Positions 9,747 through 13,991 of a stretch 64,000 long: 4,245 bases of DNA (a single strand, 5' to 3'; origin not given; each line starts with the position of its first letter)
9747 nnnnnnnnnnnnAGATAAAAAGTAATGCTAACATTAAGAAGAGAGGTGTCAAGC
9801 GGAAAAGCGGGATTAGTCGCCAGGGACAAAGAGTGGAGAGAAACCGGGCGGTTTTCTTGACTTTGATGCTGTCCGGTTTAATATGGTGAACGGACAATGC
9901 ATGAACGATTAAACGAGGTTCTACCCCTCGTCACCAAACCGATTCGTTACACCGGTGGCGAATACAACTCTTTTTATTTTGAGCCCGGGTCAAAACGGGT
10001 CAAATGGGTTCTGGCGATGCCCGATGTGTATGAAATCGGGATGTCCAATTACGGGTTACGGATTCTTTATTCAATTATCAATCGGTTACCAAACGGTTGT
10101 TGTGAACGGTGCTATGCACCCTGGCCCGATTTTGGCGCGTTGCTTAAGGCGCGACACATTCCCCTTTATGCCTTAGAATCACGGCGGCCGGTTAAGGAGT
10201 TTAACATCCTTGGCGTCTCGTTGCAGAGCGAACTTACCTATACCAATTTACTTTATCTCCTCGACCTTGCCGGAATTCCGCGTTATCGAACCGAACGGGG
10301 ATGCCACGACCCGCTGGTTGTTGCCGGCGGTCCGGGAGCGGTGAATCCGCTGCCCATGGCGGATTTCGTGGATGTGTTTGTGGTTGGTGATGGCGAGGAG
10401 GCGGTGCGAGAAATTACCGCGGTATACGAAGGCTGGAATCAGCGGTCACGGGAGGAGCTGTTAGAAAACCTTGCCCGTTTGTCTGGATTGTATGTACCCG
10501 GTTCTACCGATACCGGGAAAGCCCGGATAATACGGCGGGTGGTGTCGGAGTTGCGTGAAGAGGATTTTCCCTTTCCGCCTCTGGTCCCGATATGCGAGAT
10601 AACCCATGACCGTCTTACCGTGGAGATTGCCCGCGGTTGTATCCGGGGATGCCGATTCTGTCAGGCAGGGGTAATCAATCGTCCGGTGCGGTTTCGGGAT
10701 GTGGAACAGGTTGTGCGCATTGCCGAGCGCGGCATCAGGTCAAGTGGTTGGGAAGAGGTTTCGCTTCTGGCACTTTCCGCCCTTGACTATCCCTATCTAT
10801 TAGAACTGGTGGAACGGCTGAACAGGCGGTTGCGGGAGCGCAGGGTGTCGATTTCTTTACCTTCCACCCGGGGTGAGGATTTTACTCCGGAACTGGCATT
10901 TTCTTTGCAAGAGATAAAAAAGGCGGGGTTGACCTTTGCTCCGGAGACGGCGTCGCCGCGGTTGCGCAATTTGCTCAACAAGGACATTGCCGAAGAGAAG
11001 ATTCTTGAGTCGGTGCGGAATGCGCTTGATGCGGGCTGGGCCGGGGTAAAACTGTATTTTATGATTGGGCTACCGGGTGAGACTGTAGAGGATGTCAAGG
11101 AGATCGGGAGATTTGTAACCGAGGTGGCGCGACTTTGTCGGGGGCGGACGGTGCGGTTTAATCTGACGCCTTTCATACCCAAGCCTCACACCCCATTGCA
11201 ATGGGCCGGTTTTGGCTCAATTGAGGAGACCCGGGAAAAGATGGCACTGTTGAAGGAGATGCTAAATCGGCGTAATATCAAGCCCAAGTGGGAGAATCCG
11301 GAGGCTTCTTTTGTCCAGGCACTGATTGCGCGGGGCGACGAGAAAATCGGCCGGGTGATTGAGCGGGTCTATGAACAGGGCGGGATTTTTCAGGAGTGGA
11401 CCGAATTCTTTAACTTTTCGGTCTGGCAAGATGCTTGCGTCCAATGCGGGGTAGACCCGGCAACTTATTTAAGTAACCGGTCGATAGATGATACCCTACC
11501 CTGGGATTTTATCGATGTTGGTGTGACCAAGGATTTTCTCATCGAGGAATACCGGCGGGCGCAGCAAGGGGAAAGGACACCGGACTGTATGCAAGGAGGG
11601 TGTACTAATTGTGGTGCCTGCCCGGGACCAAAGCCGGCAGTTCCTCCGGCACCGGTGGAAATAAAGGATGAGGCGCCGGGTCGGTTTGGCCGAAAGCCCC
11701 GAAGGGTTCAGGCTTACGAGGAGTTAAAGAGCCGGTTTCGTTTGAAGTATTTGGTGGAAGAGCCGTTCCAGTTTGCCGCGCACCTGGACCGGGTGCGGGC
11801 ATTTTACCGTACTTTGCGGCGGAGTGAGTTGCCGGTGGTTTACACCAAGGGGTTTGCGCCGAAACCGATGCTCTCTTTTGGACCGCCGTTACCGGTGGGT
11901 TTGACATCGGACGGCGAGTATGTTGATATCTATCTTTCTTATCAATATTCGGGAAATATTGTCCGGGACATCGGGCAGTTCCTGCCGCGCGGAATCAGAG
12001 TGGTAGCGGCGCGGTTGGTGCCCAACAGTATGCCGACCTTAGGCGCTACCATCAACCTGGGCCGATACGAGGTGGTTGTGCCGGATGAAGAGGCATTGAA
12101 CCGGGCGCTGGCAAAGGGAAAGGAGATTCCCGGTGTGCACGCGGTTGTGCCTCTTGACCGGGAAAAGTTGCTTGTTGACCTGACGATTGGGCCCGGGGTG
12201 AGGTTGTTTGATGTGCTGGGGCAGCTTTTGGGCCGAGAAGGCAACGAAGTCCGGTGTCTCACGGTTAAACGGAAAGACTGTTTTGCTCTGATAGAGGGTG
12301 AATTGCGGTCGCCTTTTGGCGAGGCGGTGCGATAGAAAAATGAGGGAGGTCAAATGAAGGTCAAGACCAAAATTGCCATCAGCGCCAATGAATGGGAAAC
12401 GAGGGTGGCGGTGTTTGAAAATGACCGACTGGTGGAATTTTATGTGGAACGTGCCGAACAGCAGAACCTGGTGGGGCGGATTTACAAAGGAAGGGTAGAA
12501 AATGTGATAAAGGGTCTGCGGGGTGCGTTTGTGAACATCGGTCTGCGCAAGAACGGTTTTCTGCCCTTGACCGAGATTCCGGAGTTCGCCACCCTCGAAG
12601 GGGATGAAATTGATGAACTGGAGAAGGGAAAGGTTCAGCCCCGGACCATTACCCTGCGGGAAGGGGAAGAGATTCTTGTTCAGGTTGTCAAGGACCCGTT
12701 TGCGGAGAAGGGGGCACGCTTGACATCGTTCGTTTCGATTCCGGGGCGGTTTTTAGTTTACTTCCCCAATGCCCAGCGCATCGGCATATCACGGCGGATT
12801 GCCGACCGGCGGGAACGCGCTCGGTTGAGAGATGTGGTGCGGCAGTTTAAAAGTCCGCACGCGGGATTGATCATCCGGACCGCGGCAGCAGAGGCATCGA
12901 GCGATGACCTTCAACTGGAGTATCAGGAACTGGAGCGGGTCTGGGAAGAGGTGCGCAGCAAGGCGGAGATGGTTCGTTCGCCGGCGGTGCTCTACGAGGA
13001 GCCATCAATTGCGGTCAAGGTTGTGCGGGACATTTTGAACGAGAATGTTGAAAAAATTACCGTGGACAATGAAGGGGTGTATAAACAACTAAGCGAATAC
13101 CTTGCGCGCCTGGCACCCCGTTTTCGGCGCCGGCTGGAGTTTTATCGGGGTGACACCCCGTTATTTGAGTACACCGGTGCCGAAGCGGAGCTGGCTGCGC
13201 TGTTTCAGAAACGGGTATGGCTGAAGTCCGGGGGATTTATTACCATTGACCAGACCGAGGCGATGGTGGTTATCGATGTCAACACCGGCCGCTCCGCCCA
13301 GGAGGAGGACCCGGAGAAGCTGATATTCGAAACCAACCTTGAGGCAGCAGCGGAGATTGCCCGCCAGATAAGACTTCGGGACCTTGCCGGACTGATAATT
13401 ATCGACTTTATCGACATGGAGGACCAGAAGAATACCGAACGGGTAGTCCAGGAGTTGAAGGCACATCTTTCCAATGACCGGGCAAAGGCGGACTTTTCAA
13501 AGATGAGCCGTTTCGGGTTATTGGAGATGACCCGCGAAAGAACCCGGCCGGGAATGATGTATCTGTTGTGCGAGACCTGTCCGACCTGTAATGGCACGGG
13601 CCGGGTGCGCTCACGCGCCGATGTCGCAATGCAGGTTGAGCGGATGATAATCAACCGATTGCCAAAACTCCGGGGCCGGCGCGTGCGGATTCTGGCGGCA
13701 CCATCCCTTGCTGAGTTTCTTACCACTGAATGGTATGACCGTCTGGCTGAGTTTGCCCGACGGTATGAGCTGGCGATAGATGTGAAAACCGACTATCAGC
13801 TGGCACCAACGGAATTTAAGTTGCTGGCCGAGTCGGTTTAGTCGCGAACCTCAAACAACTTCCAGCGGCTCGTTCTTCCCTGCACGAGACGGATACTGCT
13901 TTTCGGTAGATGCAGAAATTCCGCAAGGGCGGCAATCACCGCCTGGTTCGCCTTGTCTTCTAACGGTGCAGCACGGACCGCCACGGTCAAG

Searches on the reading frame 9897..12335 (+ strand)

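Call 37: search_protein_families(library=ncbifam, proteins=[window:9897-12335:+], max_evalue=1e-10)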
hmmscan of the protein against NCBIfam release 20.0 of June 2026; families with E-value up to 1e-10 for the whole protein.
window:9897-12335:+ (812 aa): 5 families
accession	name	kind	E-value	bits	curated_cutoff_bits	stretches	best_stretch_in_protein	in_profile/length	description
TIGR03960.1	rSAM_fuse_unch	hypoth_equivalog_domain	6.1e-185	616.2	462.3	1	7-574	2-597/605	TIGR03960 family B12-binding radical SAM protein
TIGR03936.1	sam_1_link_chp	equivalog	6.1e-32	111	71.9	1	613-736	1-127/209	TIGR03936 family radical SAM-associated protein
TIGR04013.1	B12_SAM_MJ_1487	hypoth_equivalog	4.9e-21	75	251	1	139-465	71-382/382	TIGR04013 family B12-binding domain/radical SAM domain-containing protein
TIGR04014.1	B12_SAM_MJ_0865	equivalog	4.2e-12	45.6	360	1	139-410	69-336/434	methyl-coenzyme M reductase glutamine C-methyltransferase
TIGR04190.1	B12_SAM_Ta0216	equivalog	3.8e-11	42.3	500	1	302-421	285-405/554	TIGR04190 family B12-binding domain/radical SAM domain protein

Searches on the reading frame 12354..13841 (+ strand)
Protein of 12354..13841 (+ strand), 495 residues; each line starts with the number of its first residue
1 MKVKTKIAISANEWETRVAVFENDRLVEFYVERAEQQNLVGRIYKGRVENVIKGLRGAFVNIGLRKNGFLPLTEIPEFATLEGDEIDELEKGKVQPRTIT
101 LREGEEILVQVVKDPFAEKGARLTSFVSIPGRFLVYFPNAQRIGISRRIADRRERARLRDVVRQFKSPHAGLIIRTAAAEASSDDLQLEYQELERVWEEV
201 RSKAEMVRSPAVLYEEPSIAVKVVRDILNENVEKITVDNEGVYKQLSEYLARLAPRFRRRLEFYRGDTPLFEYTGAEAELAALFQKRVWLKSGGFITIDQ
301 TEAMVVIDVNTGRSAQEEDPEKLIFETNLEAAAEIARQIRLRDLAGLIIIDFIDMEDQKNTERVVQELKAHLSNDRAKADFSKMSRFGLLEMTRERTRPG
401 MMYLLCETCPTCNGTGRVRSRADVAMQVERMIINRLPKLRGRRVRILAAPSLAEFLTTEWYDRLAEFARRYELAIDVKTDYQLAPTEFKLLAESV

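Call 37: search_protein_families(library=ncbifam, proteins=[window:12354-13841:+], max_evalue=1e-10)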
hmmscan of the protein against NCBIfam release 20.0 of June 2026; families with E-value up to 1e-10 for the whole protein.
window:12354-13841:+ (495 aa): 5 families
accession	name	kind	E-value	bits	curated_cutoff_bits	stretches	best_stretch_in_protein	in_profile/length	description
TIGR00757.1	RNaseEG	subfamily_domain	1.1e-150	502.2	325.95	1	15-430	1-415/415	Rne/Rng family ribonuclease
NF008689.0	PRK11712.1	equivalog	1.4e-125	419.6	594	1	11-479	9-475/489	ribonuclease G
NF008074.0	PRK10811.1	equivalog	6e-90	302.4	908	1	13-460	11-455/1068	ribonuclease E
NF052588.1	RnaseEMycob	equivalog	1.1e-88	298.2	1400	1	15-418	338-746/945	ribonuclease E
NF052586.1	RnaseECyano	equivalog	9.5e-82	275.3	900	1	16-419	12-407/619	ribonuclease E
